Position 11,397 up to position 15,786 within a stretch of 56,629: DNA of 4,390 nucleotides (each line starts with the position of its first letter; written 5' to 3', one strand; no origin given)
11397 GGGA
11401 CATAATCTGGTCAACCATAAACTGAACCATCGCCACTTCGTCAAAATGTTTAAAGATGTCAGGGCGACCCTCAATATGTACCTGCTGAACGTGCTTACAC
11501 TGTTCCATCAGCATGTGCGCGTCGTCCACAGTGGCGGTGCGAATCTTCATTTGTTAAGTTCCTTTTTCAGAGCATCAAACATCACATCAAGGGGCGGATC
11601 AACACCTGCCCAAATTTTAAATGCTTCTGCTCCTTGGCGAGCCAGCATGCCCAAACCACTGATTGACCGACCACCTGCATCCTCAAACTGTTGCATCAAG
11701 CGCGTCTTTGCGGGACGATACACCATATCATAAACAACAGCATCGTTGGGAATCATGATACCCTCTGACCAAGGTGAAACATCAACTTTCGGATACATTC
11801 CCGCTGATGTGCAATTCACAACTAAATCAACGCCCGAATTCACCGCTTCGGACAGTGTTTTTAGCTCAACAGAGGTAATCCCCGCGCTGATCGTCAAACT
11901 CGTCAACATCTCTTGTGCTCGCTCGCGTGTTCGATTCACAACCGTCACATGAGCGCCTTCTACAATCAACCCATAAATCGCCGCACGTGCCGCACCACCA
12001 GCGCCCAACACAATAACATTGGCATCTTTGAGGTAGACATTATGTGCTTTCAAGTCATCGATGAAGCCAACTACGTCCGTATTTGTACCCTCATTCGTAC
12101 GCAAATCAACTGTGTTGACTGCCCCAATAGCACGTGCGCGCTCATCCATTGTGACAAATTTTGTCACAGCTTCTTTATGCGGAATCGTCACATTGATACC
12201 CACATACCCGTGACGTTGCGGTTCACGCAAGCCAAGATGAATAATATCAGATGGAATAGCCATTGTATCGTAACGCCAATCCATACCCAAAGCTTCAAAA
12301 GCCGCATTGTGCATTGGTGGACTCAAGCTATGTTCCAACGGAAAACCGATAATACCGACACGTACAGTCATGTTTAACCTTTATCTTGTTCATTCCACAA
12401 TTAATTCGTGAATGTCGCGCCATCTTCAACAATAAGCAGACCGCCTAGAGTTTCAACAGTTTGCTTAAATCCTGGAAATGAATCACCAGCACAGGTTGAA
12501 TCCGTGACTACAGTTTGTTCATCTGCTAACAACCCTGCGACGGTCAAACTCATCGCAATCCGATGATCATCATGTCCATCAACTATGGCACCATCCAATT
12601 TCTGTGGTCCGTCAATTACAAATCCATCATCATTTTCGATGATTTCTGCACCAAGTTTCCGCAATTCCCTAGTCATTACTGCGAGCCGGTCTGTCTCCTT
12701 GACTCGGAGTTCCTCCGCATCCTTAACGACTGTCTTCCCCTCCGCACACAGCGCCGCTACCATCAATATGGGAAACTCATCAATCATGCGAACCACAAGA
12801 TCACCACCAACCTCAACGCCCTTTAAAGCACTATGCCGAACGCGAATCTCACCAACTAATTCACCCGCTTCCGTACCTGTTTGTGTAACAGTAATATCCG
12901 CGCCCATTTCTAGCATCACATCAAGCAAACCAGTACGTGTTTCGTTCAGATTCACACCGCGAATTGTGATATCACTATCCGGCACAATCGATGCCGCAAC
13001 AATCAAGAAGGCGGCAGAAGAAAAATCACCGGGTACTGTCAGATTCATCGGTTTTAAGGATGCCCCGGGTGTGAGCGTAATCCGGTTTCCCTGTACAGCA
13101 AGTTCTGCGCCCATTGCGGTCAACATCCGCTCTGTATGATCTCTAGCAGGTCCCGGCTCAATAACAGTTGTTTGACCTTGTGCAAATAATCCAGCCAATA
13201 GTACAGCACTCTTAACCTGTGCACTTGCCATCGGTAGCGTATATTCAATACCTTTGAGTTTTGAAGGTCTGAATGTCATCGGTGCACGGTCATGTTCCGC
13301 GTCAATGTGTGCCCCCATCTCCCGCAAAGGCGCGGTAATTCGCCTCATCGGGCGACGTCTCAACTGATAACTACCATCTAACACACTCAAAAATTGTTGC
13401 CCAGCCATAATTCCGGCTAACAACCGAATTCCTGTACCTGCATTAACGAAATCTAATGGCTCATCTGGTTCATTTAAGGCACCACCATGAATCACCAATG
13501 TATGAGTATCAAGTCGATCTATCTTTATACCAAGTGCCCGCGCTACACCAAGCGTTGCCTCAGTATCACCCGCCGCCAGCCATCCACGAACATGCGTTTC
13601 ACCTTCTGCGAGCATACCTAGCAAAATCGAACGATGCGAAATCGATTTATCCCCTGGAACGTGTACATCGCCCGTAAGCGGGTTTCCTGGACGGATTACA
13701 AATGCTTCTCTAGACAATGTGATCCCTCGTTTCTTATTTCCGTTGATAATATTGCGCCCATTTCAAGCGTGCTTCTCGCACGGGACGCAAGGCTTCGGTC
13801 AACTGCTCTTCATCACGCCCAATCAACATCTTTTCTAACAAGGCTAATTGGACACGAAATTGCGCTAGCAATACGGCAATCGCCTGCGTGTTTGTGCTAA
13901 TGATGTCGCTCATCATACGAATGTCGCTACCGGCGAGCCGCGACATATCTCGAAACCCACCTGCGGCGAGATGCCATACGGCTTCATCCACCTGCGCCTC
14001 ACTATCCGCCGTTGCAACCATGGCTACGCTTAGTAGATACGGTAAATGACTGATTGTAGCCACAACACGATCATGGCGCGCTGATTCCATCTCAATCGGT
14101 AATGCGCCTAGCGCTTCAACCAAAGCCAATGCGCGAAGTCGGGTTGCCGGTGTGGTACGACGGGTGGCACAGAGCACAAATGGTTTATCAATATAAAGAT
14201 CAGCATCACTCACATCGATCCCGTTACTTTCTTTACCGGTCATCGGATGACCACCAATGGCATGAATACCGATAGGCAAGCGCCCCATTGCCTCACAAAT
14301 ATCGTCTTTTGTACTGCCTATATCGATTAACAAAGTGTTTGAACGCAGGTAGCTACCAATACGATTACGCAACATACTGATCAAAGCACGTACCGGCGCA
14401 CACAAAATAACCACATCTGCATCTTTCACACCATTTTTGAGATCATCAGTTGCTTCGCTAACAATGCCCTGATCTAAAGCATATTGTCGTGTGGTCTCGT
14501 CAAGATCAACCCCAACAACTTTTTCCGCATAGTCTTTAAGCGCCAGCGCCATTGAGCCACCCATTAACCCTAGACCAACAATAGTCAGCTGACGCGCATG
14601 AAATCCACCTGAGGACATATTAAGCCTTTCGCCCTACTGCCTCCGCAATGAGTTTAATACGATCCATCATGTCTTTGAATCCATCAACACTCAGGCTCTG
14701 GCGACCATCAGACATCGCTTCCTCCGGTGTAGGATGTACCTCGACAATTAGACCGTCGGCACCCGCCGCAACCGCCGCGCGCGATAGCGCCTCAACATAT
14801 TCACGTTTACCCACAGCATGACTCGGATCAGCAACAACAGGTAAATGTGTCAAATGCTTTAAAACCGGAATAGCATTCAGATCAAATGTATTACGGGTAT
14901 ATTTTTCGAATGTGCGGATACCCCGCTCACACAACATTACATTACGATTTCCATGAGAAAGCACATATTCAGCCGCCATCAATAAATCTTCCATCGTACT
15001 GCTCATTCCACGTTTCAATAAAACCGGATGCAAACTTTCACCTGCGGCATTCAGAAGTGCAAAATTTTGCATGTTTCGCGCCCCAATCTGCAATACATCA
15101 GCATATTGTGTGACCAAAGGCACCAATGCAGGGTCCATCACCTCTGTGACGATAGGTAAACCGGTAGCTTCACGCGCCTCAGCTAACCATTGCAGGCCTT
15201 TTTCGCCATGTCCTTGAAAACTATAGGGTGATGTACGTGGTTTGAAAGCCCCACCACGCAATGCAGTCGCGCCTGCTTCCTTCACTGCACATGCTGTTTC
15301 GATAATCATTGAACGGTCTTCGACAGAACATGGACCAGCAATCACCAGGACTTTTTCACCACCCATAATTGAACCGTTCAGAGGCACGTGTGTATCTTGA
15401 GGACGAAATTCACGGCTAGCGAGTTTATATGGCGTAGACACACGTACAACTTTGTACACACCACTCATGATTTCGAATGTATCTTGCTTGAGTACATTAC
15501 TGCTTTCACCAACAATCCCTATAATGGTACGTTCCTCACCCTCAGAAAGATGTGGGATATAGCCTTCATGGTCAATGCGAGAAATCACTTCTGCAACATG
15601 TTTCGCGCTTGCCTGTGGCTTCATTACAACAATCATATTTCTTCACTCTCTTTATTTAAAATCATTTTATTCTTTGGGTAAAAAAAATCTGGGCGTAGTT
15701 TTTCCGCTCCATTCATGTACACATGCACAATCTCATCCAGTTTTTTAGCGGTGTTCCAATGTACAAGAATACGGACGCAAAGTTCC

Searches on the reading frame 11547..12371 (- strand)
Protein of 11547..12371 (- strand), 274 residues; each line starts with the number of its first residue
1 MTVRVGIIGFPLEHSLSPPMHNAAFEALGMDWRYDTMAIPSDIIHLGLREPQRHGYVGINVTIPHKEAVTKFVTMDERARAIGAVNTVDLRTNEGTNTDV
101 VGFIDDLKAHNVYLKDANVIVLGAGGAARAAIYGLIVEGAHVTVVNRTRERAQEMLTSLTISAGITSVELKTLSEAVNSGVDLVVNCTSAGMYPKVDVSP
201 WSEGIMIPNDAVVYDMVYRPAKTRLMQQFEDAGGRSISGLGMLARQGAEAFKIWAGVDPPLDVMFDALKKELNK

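Call 5: search_protein_families(library=ncbifam, proteins=[window:11547-12371:-])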
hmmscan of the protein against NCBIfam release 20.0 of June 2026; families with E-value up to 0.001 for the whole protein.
window:11547-12371:- (274 aa): 20 families
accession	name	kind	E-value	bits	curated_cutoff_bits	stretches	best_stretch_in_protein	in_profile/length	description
TIGR00507.1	aroE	equivalog_domain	2e-69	233.7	200.2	1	5-272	3-269/270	shikimate dehydrogenase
NF001314.0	PRK00258.2-2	equivalog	2e-68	230.6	248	1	3-273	8-289/290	shikimate dehydrogenase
NF001319.0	PRK00258.3-3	equivalog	2.4e-60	203.9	252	1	5-272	9-274/279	shikimate dehydrogenase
NF001310.0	PRK00258.1-2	equivalog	1.5e-59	201.5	221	1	5-273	5-277/279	shikimate dehydrogenase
NF001312.0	PRK00258.1-4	equivalog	4.4e-59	200.1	295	1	4-262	11-271/285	shikimate dehydrogenase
NF001322.0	PRK00258.3-6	equivalog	1.9e-54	184.9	285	1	5-272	8-267/272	shikimate dehydrogenase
NF001311.0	PRK00258.1-3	equivalog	8.5e-51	172.8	235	1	3-272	6-273/279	shikimate dehydrogenase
NF009200.0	PRK12548.1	subfamily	3e-46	158.1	432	1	4-263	11-282/289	shikimate dehydrogenase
NF001315.0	PRK00258.2-4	equivalog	7.5e-46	156.6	413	1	7-272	12-283/284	shikimate dehydrogenase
TIGR01809.1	Shik-DH-AROM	equivalog_domain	4.6e-45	153.9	196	1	5-268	8-282/282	shikimate dehydrogenase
NF009201.0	PRK12549.1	subfamily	3.4e-44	151.1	235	1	3-270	8-282/286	shikimate dehydrogenase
NF001313.0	PRK00258.2-1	equivalog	5.6e-43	147.5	431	1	2-269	9-287/290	shikimate dehydrogenase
NF001316.0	PRK00258.2-5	equivalog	4.4e-36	124.5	247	1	6-258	5-247/263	shikimate dehydrogenase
NF009390.0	PRK12749.1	equivalog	1e-31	110.4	349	1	5-264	10-280/288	quinate/shikimate dehydrogenase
NF006802.0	PRK09310.1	equivalog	6.9e-26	91.1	598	1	5-254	218-453/477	bifunctional 3-dehydroquinate dehydratase/shikimate dehydrogenase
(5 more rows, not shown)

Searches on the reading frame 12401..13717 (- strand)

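Call 5: search_protein_families(library=ncbifam, proteins=[window:12401-13717:-])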
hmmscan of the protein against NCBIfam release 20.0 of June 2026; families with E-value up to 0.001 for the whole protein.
window:12401-13717:- (438 aa): 6 families
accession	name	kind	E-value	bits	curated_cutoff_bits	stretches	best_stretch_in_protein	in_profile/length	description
NF011381.1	PRK14806.1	equivalog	1.2e-139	466.8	902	1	4-425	302-727/733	bifunctional prephenate dehydrogenase/3-phosphoshikimate 1-carboxyvinyltransferase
TIGR01356.1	aroA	equivalog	2.5e-120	402.1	287.25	1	16-425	1-413/415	3-phosphoshikimate 1-carboxyvinyltransferase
NF008816.0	PRK11860.1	equivalog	5.8e-49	166.8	943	1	13-420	14-431/662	bifunctional 3-phosphoshikimate 1-carboxyvinyltransferase/cytidylate kinase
NF006873.0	PRK09369.1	subfamily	6.6e-34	117.3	297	1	4-409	2-395/419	UDP-N-acetylglucosamine 1-carboxyvinyltransferase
TIGR01072.1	murA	equivalog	1.4e-31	109.7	392.7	1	5-424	3-410/416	UDP-N-acetylglucosamine 1-carboxyvinyltransferase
NF009470.0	PRK12830.1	equivalog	1.6e-23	83.1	552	1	5-410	3-394/417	UDP-N-acetylglucosamine 1-carboxyvinyltransferase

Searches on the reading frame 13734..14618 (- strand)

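Call 5: search_protein_families(library=ncbifam, proteins=[window:13734-14618:-])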
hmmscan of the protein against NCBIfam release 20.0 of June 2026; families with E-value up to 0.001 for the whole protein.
window:13734-14618:- (294 aa): 27 families (the best 25 are shown)
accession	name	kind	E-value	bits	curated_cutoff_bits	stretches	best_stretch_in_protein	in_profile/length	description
NF011381.1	PRK14806.1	equivalog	9.1e-61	206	902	1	9-292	4-289/733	bifunctional prephenate dehydrogenase/3-phosphoshikimate 1-carboxyvinyltransferase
NF005107.0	PRK06545.1-5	equivalog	6e-59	199.8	414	1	10-284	4-281/367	prephenate dehydrogenase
NF006307.0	PRK08507.1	equivalog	4.7e-57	193.3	295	1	10-278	2-266/275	prephenate dehydrogenase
NF005650.0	PRK07417.1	equivalog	9e-57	192.5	290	1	10-287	3-278/281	prephenate/arogenate dehydrogenase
NF005694.0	PRK07502.1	equivalog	1.7e-55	188.4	409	1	9-284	7-285/310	prephenate/arogenate dehydrogenase family protein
NF005105.0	PRK06545.1-3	equivalog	4.7e-53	180.3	524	1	9-284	3-282/367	prephenate dehydrogenase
NF005106.0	PRK06545.1-4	equivalog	1.8e-42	145.9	569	1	10-280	3-276/363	prephenate dehydrogenase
NF005111.0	PRK06545.2-3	equivalog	2e-38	132.3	344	1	11-263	16-263/371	prephenate dehydrogenase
NF005108.0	PRK06545.1-6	equivalog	8.7e-38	130.1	327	1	8-254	10-253/321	prephenate dehydrogenase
NF005112.0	PRK06545.2-4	subfamily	1.1e-35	123.4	294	1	9-271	3-256/356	prephenate dehydrogenase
NF005109.0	PRK06545.2-1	equivalog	4.2e-35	121.5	397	1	10-259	3-243/361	prephenate dehydrogenase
NF005104.0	PRK06545.1-1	equivalog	8e-35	120.6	713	1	9-259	3-255/366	prephenate dehydrogenase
NF005113.0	PRK06545.2-5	equivalog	1.1e-23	83.9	497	2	164-266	178-274/378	prephenate dehydrogenase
NF005110.0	PRK06545.2-2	equivalog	1.7e-19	70.3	385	1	11-276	73-332/423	prephenate dehydrogenase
NF006409.0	PRK08655.1-3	equivalog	1.1e-10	41.5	310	1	13-260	5-229/290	prephenate dehydrogenase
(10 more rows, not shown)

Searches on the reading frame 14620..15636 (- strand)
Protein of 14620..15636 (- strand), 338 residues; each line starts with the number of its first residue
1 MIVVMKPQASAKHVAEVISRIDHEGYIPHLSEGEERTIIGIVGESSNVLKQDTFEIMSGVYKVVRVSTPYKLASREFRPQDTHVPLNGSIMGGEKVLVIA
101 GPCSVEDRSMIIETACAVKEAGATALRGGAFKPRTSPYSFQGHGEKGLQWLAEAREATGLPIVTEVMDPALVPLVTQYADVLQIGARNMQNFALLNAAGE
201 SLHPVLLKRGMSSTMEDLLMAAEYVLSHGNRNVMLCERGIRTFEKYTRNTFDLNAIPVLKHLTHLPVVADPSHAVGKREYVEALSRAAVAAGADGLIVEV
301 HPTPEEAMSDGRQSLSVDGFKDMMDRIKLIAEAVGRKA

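Call 5: search_protein_families(library=ncbifam, proteins=[window:14620-15636:-])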
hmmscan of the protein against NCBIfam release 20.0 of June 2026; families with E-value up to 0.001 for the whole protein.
window:14620-15636:- (338 aa): 11 families
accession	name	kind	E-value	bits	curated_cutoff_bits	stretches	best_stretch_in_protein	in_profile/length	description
NF006421.0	PRK08673.1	subfamily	3.5e-149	496.6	335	1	1-337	1-336/338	3-deoxy-7-phosphoheptulonate synthase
NF009933.0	PRK13396.1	subfamily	2.5e-127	424.7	486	1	1-337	1-344/352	3-deoxy-7-phosphoheptulonate synthase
TIGR01361.1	DAHP_synth_Bsub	equivalog_domain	7.3e-117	389.4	267.75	1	72-328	2-258/260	3-deoxy-7-phosphoheptulonate synthase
NF041229.1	BagF_FevY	exception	4.9e-110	367.9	700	1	5-323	1-318/340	phospho-2-dehydro-3-deoxyheptonate aldolase BagF/FevY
NF009239.0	PRK12595.1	equivalog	4.4e-103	345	279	1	72-333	95-356/360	bifunctional 3-deoxy-7-phosphoheptulonate synthase/chorismate mutase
NF003543.0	PRK05198.1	equivalog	5.1e-40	137.2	242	1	90-334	12-271/273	3-deoxy-8-phosphooctulonate synthase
TIGR01362.1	KDO8P_synth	equivalog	7.2e-37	127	314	1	95-333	2-255/258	3-deoxy-8-phosphooctulonate synthase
NF009109.0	PRK12457.1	equivalog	6.4e-22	78.1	457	1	134-334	61-272/281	3-deoxy-8-phosphooctulonate synthase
TIGR03569.1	NeuB_NnaB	equivalog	2.2e-06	27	399.65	1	179-336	110-260/329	N-acetylneuraminate synthase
TIGR03586.1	PseI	equivalog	0.00015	21.1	340.25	1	179-337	111-260/327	pseudaminic acid synthase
NF009395.0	PRK12755.1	subfamily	0.00017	20.5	343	0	94-120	54-80/355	3-deoxy-7-phosphoheptulonate synthase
